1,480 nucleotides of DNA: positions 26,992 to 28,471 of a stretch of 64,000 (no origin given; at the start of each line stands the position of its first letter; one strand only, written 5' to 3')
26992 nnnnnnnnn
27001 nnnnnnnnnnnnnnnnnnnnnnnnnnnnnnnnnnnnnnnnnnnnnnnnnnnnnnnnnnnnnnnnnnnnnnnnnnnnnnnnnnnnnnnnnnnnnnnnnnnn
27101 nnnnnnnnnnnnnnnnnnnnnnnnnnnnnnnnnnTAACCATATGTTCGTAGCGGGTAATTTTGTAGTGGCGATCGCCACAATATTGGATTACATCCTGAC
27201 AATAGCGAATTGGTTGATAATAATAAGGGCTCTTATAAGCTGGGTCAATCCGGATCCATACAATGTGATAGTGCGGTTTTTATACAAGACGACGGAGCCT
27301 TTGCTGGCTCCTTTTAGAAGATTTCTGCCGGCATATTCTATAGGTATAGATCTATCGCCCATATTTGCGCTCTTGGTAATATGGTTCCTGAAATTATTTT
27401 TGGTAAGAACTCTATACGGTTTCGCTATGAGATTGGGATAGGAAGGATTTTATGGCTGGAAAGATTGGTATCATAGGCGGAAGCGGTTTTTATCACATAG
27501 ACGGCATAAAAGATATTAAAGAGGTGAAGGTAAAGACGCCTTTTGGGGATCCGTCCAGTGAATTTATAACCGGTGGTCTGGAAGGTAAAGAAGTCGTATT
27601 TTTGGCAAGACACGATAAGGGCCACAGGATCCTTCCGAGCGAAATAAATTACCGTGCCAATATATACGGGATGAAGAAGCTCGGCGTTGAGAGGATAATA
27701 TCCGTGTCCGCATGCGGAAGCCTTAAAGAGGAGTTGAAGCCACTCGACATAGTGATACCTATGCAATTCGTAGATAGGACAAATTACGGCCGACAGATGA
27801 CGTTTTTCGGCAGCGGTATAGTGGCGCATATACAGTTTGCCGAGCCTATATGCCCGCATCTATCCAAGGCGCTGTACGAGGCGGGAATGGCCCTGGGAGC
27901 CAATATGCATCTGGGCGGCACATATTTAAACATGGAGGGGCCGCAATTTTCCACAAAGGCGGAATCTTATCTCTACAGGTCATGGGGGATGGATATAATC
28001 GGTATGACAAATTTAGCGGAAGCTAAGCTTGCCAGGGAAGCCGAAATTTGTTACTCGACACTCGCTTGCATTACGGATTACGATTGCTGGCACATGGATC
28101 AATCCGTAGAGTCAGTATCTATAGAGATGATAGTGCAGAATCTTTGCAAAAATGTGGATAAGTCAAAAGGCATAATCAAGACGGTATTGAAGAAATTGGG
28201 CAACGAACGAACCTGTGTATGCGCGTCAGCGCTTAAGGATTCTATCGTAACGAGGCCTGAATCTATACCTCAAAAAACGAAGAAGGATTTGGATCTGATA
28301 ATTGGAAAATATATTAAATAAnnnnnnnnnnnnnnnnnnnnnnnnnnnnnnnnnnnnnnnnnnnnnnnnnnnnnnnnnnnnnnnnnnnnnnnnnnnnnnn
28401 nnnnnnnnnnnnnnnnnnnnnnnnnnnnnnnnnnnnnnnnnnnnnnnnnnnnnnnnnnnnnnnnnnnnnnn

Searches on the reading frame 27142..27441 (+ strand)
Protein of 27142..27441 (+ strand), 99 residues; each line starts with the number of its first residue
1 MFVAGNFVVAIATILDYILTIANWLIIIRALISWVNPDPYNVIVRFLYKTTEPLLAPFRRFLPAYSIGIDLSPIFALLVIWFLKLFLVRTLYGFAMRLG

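Call 81: search_protein_families(library=pfam, max_evalue=1e-8, proteins=[window:27142-27441:+])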
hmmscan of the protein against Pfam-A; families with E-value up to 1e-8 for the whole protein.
window:27142-27441:+ (99 aa): 1 family
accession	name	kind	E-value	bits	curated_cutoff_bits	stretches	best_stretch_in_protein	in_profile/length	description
PF02325.22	YGGT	-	1.3e-23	83.6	27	1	17-87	2-70/70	YGGT family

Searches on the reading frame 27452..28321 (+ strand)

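Call 81: search_protein_families(library=pfam, max_evalue=1e-8, proteins=[window:27452-28321:+])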
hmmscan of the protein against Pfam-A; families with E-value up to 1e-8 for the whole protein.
window:27452-28321:+ (289 aa): 1 family
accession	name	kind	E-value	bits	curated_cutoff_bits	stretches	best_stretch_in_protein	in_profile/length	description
PF01048.26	PNP_UDP_1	-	8.5e-42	143.6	25.1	1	4-246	1-232/233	Phosphorylase superfamily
